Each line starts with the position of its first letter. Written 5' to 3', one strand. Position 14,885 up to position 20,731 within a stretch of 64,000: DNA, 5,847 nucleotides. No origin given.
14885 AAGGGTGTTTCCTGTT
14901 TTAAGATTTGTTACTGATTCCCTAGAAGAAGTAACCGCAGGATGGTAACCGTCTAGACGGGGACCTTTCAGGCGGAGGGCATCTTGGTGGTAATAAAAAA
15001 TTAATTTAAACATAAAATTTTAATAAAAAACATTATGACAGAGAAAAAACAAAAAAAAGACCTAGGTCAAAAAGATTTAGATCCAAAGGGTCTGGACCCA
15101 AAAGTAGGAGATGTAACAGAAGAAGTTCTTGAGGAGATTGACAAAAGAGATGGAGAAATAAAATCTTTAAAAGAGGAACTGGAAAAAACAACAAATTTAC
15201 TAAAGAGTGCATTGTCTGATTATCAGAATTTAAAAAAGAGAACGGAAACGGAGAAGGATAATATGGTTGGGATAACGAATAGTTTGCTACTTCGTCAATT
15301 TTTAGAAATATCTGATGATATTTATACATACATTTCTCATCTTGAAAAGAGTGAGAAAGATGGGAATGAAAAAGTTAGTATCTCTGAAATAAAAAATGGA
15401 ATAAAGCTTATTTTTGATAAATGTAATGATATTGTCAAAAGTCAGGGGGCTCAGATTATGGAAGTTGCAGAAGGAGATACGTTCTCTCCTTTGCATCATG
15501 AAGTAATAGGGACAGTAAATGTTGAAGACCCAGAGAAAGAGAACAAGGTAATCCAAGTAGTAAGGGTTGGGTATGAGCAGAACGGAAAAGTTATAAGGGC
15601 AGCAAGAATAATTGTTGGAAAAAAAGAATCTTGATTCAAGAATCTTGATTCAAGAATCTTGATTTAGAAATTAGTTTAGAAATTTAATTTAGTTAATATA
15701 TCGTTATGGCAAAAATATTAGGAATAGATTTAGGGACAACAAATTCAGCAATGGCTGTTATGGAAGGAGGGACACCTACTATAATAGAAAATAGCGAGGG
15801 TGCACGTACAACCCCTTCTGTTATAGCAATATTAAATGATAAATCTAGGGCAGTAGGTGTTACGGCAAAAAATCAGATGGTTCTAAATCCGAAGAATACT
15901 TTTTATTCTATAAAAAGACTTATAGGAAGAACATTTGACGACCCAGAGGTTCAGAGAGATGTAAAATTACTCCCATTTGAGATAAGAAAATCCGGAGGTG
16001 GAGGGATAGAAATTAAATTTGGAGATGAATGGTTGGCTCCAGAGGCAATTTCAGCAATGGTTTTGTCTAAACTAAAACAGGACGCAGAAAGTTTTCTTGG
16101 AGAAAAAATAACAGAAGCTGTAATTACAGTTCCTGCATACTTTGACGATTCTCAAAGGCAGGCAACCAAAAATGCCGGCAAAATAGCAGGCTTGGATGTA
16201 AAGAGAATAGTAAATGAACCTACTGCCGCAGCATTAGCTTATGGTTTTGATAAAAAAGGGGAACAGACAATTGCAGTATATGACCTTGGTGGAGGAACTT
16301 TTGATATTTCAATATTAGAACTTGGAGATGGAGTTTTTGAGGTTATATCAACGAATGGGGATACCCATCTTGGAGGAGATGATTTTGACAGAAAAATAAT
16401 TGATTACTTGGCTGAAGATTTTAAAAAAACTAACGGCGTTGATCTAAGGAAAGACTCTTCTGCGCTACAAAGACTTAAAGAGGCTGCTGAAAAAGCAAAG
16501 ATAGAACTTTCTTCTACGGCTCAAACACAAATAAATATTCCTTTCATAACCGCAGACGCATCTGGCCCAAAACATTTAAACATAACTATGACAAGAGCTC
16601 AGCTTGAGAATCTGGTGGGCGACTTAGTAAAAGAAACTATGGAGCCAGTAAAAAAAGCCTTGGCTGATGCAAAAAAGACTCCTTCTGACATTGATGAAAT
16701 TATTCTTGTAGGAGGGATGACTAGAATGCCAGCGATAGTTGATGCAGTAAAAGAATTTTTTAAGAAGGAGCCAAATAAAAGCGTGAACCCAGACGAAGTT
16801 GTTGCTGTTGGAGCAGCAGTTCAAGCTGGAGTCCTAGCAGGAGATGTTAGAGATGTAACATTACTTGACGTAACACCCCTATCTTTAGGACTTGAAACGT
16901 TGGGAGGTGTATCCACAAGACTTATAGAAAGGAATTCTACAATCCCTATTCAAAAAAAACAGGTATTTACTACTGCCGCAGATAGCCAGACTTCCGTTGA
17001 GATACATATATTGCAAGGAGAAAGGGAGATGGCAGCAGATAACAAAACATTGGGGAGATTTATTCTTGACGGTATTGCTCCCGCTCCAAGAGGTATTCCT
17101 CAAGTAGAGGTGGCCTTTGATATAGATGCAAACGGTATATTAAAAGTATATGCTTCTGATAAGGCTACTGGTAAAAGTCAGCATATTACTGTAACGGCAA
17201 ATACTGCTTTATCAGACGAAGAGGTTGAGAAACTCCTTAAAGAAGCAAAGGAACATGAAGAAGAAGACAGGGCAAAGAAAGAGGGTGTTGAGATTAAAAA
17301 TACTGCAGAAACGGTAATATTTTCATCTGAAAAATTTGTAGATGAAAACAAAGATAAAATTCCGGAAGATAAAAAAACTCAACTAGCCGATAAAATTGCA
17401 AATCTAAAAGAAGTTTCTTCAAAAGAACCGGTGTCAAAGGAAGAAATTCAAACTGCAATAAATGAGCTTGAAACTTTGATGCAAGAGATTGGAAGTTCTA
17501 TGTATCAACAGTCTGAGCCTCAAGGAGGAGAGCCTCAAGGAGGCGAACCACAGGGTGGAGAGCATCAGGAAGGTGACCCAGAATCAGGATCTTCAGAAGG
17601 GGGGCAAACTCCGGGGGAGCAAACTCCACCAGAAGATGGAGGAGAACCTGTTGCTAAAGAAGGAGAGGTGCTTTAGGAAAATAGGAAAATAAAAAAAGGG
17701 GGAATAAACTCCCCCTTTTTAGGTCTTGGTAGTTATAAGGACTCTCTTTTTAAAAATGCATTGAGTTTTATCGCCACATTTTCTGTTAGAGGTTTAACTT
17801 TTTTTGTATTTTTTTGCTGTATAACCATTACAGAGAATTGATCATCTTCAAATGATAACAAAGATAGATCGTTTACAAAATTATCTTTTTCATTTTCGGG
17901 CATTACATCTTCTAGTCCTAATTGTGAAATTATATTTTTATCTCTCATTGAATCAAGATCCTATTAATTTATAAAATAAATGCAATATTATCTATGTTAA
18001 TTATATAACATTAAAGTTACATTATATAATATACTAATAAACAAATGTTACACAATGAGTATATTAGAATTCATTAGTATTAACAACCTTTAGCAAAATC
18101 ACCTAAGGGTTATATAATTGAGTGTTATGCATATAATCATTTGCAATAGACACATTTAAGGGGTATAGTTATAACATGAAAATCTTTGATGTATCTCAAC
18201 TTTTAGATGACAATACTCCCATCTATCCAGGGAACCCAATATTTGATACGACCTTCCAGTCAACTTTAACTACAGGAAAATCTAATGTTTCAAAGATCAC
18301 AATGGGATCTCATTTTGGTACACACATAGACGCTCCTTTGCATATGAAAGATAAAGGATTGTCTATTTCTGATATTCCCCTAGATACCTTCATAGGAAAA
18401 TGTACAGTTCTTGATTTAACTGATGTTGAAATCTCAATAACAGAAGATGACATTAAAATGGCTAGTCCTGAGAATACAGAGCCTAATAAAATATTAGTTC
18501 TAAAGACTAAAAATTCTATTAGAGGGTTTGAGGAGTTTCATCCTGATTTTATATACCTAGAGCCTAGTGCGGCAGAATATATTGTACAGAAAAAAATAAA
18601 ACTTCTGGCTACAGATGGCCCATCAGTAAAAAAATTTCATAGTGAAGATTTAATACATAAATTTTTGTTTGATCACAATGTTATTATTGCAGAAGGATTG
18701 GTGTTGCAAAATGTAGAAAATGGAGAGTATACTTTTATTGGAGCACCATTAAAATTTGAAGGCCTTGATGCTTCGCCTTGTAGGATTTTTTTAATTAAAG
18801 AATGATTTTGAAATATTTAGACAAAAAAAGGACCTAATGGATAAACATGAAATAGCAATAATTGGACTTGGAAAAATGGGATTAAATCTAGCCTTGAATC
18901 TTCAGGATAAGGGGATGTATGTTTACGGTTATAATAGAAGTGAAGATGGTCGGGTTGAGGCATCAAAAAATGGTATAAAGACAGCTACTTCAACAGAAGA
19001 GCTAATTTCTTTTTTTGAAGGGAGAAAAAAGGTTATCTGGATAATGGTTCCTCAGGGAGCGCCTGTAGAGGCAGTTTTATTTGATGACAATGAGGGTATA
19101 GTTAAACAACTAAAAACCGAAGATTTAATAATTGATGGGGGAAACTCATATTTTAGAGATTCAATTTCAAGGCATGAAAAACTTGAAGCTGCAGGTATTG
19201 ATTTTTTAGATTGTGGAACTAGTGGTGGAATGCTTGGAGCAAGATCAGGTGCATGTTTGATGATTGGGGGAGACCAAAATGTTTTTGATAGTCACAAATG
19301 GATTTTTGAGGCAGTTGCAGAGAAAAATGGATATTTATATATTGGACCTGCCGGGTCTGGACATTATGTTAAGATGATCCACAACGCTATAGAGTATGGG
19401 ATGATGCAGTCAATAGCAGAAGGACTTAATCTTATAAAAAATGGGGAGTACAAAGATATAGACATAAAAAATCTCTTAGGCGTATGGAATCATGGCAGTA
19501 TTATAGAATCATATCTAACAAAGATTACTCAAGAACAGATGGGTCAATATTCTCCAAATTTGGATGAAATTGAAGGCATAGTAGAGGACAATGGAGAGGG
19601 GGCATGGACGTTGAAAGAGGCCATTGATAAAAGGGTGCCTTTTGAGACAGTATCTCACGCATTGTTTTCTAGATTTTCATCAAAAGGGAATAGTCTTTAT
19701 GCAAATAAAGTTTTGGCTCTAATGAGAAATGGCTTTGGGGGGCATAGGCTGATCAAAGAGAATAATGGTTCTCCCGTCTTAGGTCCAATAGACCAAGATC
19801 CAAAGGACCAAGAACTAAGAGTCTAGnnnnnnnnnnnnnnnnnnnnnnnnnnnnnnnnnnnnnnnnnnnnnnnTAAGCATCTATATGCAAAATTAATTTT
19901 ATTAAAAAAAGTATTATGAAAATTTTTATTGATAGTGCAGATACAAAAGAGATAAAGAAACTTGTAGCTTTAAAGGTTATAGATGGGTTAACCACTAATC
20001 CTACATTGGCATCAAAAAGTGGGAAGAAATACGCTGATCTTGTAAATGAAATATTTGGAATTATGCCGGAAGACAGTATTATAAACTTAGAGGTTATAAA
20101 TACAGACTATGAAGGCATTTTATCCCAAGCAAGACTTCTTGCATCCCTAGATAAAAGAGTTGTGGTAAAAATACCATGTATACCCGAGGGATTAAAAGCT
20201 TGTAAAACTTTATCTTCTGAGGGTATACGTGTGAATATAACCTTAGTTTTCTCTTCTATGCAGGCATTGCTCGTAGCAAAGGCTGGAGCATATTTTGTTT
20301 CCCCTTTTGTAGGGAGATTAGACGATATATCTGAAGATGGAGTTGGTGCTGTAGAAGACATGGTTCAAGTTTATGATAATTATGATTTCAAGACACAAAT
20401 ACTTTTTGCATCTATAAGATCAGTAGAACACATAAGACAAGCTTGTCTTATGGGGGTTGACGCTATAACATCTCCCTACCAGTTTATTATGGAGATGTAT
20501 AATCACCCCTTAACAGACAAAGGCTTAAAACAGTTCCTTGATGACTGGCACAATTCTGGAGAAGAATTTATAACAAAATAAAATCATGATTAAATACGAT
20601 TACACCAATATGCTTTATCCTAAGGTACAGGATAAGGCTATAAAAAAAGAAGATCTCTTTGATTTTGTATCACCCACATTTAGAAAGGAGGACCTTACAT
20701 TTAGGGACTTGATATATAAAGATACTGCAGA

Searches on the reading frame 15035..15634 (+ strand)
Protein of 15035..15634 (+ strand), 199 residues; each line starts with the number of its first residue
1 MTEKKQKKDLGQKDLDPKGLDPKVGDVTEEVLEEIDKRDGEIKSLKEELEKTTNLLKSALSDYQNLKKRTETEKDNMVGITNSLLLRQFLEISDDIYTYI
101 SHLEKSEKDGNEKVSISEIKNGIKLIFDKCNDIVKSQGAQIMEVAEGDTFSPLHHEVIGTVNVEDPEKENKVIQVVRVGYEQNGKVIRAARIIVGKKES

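Call 95: search_protein_families(library=pfam, proteins=[window:15035-15634:+], max_evalue=0.0001)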
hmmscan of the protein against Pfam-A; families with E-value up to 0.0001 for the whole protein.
window:15035-15634:+ (199 aa): 1 family
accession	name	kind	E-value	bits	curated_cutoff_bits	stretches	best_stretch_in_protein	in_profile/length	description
PF01025.24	GrpE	-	1e-27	97.2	25.8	1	33-196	11-165/165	GrpE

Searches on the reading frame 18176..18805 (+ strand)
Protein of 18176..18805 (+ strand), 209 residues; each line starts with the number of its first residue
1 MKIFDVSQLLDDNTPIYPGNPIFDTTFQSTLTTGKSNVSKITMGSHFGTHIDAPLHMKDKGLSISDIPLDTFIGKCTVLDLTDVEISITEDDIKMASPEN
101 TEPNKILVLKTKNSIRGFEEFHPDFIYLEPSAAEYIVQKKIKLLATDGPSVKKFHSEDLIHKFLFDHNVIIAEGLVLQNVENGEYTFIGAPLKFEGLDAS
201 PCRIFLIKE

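Call 95: search_protein_families(library=pfam, proteins=[window:18176-18805:+], max_evalue=0.0001)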
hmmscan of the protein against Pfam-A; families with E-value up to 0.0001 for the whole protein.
window:18176-18805:+ (209 aa): 1 family
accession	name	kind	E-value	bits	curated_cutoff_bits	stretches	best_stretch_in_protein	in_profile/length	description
PF04199.19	Cyclase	-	2.5e-24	86.5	23.1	1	5-151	2-140/142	Putative cyclase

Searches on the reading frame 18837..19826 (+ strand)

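Call 95: search_protein_families(library=pfam, proteins=[window:18837-19826:+], max_evalue=0.0001)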
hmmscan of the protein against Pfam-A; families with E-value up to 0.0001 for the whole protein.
window:18837-19826:+ (329 aa): 3 families
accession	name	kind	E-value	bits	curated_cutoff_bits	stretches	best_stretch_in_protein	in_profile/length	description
PF03446.21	NAD_binding_2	-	5.3e-42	144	21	1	5-163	1-155/161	NAD binding domain of 6-phosphogluconate dehydrogenase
PF00393.24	6PGD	-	4.9e-25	88.9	27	1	175-285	1-116/290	6-phosphogluconate dehydrogenase, C-terminal domain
PF07991.19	KARI_N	-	1.5e-05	25.1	20.6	1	2-55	3-57/165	Acetohydroxy acid isomeroreductase, NADPH-binding domain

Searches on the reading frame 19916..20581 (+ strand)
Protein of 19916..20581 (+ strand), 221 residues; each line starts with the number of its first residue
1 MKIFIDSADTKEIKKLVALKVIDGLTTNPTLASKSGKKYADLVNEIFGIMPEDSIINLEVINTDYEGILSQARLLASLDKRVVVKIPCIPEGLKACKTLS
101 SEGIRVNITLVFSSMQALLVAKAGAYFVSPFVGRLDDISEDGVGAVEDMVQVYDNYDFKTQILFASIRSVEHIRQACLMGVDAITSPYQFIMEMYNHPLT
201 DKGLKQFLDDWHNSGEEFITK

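Call 95: search_protein_families(library=pfam, proteins=[window:19916-20581:+], max_evalue=0.0001)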
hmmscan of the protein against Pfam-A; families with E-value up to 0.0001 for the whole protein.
window:19916-20581:+ (221 aa): 1 family
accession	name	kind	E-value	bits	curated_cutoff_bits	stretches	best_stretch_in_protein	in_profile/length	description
PF00923.25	TAL_FSA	-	1.2e-56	192.6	27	1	3-214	1-281/285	Transaldolase/Fructose-6-phosphate aldolase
